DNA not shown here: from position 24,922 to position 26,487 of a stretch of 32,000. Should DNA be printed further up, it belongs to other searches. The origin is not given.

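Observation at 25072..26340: Signal-peptide protein with Sel1 repeats, translationally coupled into the ECA operon between wecC and wecD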

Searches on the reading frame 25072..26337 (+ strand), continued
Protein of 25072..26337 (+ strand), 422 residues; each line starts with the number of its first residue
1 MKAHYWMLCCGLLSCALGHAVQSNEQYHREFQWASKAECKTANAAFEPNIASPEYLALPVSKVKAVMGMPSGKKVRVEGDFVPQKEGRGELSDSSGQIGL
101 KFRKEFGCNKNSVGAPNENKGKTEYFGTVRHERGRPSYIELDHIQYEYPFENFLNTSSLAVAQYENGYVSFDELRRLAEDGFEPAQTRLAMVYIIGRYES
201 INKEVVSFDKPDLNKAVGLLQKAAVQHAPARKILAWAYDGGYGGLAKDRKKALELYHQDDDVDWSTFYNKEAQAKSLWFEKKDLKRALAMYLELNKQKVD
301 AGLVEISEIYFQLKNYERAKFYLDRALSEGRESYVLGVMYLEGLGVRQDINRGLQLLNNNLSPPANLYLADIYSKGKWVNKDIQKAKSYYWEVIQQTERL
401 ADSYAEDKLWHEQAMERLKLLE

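Call 57: find_homologous_proteins(query=L090:425-2803:+, max_evalue=1e-50)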
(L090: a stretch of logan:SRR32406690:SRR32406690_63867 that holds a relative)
Query L090:425-2803:+ (793 aa): 7964 proteins with E <= 1e-50 among 8000 candidates; the best 120 are listed.
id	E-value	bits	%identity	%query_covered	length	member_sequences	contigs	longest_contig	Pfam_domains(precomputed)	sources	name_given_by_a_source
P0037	0.0e+0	1813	100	100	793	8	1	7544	PF14814.12,PF00912.29,PF00905.28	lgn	-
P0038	0.0e+0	1520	83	100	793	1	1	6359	PF14814.12,PF00912.29,PF00905.28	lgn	-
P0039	0.0e+0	1491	84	100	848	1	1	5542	PF14814.12,PF00912.29,PF00905.28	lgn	-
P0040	0.0e+0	1486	81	100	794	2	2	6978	PF14814.12,PF00912.29,PF00905.28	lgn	-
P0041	0.0e+0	1157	65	100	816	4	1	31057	PF14814.12,PF00912.29,PF00905.28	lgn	-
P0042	0.0e+0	1118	65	95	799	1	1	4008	PF14814.12,PF00912.29,PF00905.28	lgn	-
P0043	0.0e+0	1115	63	98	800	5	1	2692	PF14814.12,PF00912.29,PF00905.28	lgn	-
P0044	0.0e+0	1098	63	97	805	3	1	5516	PF14814.12,PF00912.29,PF00905.28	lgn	-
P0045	0.0e+0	1059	62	94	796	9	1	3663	PF14814.12,PF00912.29,PF00905.28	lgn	-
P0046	0.0e+0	1038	60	96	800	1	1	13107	PF14814.12,PF00912.29,PF00905.28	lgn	-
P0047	0.0e+0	1037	62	93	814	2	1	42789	PF14814.12,PF00912.29,PF00905.28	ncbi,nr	ncbi:MAG: penicillin-binding protein 1B [Acinetobacter sp.]|nr:penicillin-binding protein 1B [Acinet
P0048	0.0e+0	1036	60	96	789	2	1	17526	PF14814.12,PF00912.29,PF00905.28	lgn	-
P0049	0.0e+0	1034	62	93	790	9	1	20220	PF14814.12,PF00912.29,PF00905.28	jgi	-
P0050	0.0e+0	1033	61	93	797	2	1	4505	PF14814.12,PF00912.29,PF00905.28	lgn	-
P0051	0.0e+0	1031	59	96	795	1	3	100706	PF14814.12,PF00912.29,PF00905.28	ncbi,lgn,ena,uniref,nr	ncbi:MAG TPA: penicillin-binding protein 1B [Acinetobacter lwoffii]|uniref:Penicillin-binding protei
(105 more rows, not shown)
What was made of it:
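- The PBP1B next to the Moraxellaceae-type copy is about 60% identical to Acinetobacter PBP1B (call 57).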

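Call 59: search_protein_families(library=pfam, proteins=[L091:309-734:+, L091:2-283:+, L090:5322-7487:+, L090:2821-3618:+, L086:8494-9294:+], max_evalue=0.01)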
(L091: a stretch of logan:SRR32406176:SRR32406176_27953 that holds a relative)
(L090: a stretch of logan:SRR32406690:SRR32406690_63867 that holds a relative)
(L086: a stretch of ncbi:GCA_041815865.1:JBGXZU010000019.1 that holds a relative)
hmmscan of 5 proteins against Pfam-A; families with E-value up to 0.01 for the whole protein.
L091:309-734:+ (142 aa): 0 families

L091:2-283:+ (93 aa): 0 families

L090:5322-7487:+ (722 aa): 3 families
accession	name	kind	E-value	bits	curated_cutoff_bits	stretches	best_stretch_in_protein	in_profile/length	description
PF02518.31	HATPase_c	-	1.3e-13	51.7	26.4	1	583-719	7-109/111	Histidine kinase-, DNA gyrase B-, and HSP90-like ATPase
PF01627.28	Hpt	-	1.1e-05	26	24.6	1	419-491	3-68/84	Hpt domain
PF13589.12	HATPase_c_3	-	0.0011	19.4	25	1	609-676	20-87/137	Histidine kinase-, DNA gyrase B-, and HSP90-like ATPase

L090:2821-3618:+ (266 aa): 2 families
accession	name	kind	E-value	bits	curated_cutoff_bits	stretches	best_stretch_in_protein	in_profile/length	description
PF00378.25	ECH_1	-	1e-46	159.8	27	1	11-226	1-212/251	Enoyl-CoA hydratase/isomerase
PF16113.10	ECH_2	-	2.1e-25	90.4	27.2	1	17-221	2-197/335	Enoyl-CoA hydratase/isomerase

L086:8494-9294:+ (267 aa): 1 family
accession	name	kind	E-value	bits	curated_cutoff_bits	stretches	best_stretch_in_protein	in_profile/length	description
PF21989.2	RA_2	-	0.0038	17.7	27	1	94-175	6-91/94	RA like domain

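Call 64: search_protein_families(library=pfam, proteins=[P0011, P0015, P0036], max_evalue=1)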
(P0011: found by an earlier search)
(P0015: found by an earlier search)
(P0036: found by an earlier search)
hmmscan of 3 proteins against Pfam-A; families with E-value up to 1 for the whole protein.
P0011 (424 aa): 7 families
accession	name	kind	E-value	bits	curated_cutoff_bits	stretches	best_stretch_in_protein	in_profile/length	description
PF08238.18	Sel1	-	2.6e-10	40.9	30.7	3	336-357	7-28/36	Sel1 repeat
PF01938.26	TRAM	-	0.014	15.7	21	1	194-233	21-61/61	TRAM domain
PF07719.23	TPR_2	-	0.027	15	27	1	303-327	4-28/34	Tetratricopeptide repeat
PF14559.12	TPR_19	-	0.1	13.4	25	1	280-332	3-57/68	Tetratricopeptide repeat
PF08190.17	PIH1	-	0.13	12.2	24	1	17-51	74-108/166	PIH1 N-terminal domain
PF13174.12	TPR_6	-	0.48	11.6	26.3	0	304-327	4-27/33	Tetratricopeptide repeat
PF13181.12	TPR_8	-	0.56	11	25.7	0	304-326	5-27/34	Tetratricopeptide repeat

P0015 (440 aa): 13 families
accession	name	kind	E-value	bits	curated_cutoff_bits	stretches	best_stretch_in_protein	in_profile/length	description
PF08238.18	Sel1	-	9.1e-08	32.8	30.7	1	374-401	2-29/36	Sel1 repeat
PF07719.23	TPR_2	-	0.00056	20.3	27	1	311-335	4-28/34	Tetratricopeptide repeat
PF13432.12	TPR_16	-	0.00098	20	32.7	1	313-343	2-29/65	Tetratricopeptide repeat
PF13424.12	TPR_12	-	0.0059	17.2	30.1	1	312-338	7-33/77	Tetratricopeptide repeat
PF04076.19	BOF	-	0.014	15.9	25.8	1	74-121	22-70/103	Bacterial OB fold (BOF) protein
PF00515.34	TPR_1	-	0.014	15.7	27.8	1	313-335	6-28/34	Tetratricopeptide repeat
PF01928.26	CYTH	-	0.026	14.8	23.2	1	298-370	20-90/179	CYTH domain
PF13428.12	TPR_14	-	0.035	15.2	23.5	1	311-339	4-32/44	Tetratricopeptide repeat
PF22890.2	TPR_EMC2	-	0.037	14.6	27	1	269-340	48-118/145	EMC2 TPR-like repeat domain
PF13181.12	TPR_8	-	0.041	14.5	25.7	1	314-335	7-28/34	Tetratricopeptide repeat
PF23914.1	TPR_CcmH_CycH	-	0.047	14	42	1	314-410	56-154/158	Cytochrome c-type biogenesis protein H TPR domain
PF13374.12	TPR_10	-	0.12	12.9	27.5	1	312-339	6-33/42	Tetratricopeptide repeat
PF16760.10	CBM53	-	0.18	12.5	27.6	1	40-59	14-33/57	Starch/carbohydrate-binding module (family 53)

P0036 (432 aa): 12 families
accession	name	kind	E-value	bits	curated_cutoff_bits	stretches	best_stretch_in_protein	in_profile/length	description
PF08238.18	Sel1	-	7.1e-13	49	30.7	2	192-226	4-35/36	Sel1 repeat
PF07719.23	TPR_2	-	1.8e-05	24.9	27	1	306-325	7-26/34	Tetratricopeptide repeat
PF00515.34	TPR_1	-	7e-05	22.9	27.8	1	306-327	7-28/34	Tetratricopeptide repeat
PF13424.12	TPR_12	-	0.00012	22.7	30.1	1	305-328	50-73/77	Tetratricopeptide repeat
PF13428.12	TPR_14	-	0.00015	22.5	23.5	1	305-337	6-38/44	Tetratricopeptide repeat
PF13181.12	TPR_8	-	0.0062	17.1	25.7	1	305-325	6-26/34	Tetratricopeptide repeat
PF14559.12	TPR_19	-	0.0086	16.8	25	1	278-339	1-64/68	Tetratricopeptide repeat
PF13432.12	TPR_16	-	0.027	15.4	32.7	1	306-339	3-36/65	Tetratricopeptide repeat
PF13174.12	TPR_6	-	0.043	14.9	26.3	0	306-325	6-25/33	Tetratricopeptide repeat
PF13371.12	TPR_9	-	0.054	14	35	1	279-330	6-59/73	Tetratricopeptide repeat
PF13374.12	TPR_10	-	0.12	12.9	27.5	1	305-325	7-27/42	Tetratricopeptide repeat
PF13176.12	TPR_7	-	0.24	12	27.9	1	305-328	4-27/36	Tetratricopeptide repeat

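Call 71: find_encoding_contigs(protein=P0041, flank=6000, max_places=2)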
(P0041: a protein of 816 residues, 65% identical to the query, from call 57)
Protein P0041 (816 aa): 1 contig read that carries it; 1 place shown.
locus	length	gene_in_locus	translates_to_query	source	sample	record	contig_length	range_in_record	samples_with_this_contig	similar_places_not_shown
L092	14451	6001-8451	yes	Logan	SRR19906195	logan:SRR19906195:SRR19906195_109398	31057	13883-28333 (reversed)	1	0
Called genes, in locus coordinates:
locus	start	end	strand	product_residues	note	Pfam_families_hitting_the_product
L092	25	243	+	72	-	-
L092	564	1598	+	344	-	PF02547:Queuosine_synth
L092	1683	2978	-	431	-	PF00375:SDF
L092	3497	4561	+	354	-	PF02885:Glycos_trans_3N, PF00591:Glycos_transf_3 (weak)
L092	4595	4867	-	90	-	PF07023:DUF1315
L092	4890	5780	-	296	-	PF01513:NAD_kinase, PF20143:NAD_kinase_C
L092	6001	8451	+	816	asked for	PF14814:UB2H, PF00912:Transgly, PF00905:Transpeptidase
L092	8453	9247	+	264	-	PF00378:ECH_1, PF16113:ECH_2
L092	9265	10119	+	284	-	PF03446:NAD_binding_2, PF03807:F420_oxidored (faint), PF14833:NAD_binding_11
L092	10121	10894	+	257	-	PF01261:AP_endonuc_2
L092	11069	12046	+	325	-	PF05209:MinC_N, PF03775:MinC_C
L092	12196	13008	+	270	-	PF00142:Fer4_NifH (faint), PF01656:CbiA, PF02374:ArsA_ATPase, PF06564:CBP_BcsQ (weak), PF09140:MipZ, PF10609:ParA, PF13614:AAA_31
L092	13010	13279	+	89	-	PF03776:MinE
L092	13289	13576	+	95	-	-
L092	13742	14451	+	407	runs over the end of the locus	PF01018:GTP1_OBG, PF01926:MMR_HSR1, PF02421:FeoB_N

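Call 72: find_encoding_contigs(protein=P0015, flank=8000, max_places=4)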
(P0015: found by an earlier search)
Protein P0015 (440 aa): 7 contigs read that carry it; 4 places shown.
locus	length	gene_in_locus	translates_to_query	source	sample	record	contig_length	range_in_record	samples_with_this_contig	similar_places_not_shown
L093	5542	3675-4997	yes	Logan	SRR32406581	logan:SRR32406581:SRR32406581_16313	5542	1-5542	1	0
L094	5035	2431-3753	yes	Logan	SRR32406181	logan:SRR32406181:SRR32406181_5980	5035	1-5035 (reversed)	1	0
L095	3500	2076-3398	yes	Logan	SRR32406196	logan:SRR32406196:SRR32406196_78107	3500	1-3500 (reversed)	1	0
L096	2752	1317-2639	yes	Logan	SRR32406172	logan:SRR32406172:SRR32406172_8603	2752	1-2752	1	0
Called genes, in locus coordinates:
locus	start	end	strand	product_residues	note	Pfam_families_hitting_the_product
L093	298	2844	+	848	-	PF14814:UB2H, PF00912:Transgly, PF00905:Transpeptidase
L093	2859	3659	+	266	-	PF00378:ECH_1, PF16113:ECH_2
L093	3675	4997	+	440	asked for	PF08238:Sel1 (faint)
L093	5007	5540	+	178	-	?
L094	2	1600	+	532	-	?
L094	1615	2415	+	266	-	PF00378:ECH_1, PF16113:ECH_2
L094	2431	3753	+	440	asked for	PF08238:Sel1 (faint)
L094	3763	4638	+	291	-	PF03446:NAD_binding_2, PF14833:NAD_binding_11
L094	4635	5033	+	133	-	?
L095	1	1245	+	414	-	?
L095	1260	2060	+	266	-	PF00378:ECH_1, PF16113:ECH_2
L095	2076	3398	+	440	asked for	PF08238:Sel1 (faint)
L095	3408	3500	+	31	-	?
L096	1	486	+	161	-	?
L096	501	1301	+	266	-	PF00378:ECH_1, PF16113:ECH_2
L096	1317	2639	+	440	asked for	PF08238:Sel1 (faint)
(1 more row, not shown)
